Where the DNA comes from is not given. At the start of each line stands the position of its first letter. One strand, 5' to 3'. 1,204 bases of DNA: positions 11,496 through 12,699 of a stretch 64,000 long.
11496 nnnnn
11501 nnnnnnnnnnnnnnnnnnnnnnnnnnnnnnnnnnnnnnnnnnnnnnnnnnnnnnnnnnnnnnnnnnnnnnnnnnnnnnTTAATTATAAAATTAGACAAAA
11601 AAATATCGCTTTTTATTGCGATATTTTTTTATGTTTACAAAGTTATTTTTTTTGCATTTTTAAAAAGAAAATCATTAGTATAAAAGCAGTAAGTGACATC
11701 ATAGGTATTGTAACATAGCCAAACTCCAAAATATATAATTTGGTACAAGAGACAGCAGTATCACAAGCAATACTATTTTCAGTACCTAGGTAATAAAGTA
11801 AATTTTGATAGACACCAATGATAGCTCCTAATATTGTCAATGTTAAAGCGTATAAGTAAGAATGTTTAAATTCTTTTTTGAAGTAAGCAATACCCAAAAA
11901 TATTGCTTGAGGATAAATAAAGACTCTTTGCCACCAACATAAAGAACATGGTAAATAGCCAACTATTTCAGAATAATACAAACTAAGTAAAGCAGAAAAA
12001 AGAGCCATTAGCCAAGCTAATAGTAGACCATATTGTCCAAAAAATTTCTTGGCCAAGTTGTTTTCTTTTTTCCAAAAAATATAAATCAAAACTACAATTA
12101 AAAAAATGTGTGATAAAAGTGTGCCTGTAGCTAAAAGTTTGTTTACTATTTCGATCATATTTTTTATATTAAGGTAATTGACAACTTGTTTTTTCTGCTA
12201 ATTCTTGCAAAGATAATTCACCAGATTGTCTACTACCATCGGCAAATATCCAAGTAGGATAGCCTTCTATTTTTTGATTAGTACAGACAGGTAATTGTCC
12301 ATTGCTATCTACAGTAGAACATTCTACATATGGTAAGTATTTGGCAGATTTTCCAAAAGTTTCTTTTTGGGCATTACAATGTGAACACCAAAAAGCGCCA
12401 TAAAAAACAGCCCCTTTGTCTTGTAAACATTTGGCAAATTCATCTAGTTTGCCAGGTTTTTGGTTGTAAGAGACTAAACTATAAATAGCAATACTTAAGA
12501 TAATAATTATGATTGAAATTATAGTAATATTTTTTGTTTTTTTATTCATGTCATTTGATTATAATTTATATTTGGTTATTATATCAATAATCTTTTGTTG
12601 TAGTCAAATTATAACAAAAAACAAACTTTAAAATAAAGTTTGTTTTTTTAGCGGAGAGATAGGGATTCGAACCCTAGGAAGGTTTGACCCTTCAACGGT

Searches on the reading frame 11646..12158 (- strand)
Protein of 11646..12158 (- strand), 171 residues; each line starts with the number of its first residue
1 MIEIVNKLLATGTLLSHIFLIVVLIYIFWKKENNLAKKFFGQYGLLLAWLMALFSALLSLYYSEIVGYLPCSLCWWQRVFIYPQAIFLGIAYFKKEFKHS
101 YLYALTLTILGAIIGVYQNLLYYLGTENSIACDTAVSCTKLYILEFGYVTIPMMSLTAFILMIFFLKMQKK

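Call 72: search_protein_families(library=pfam, proteins=[window:11646-12158:-], max_evalue=0.01)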
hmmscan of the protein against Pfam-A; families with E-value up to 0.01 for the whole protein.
window:11646-12158:- (171 aa): 1 family
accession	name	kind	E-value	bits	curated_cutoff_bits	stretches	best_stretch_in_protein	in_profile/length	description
PF02600.21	DsbB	-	1.1e-09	39.3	22.1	1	45-140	5-120/148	Disulfide bond formation protein DsbB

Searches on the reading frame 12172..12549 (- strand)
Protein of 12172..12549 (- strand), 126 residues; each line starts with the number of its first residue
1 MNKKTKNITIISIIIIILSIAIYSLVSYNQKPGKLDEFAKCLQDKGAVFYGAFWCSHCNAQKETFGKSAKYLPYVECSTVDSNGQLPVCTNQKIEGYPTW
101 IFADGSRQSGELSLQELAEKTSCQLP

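Call 72: search_protein_families(library=pfam, proteins=[window:12172-12549:-], max_evalue=0.01)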
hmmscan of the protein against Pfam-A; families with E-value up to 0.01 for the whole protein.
window:12172-12549:- (126 aa): 1 family
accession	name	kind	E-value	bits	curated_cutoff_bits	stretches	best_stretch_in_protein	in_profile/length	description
PF00085.26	Thioredoxin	-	8.1e-07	29.4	23.5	1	47-110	22-86/103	Thioredoxin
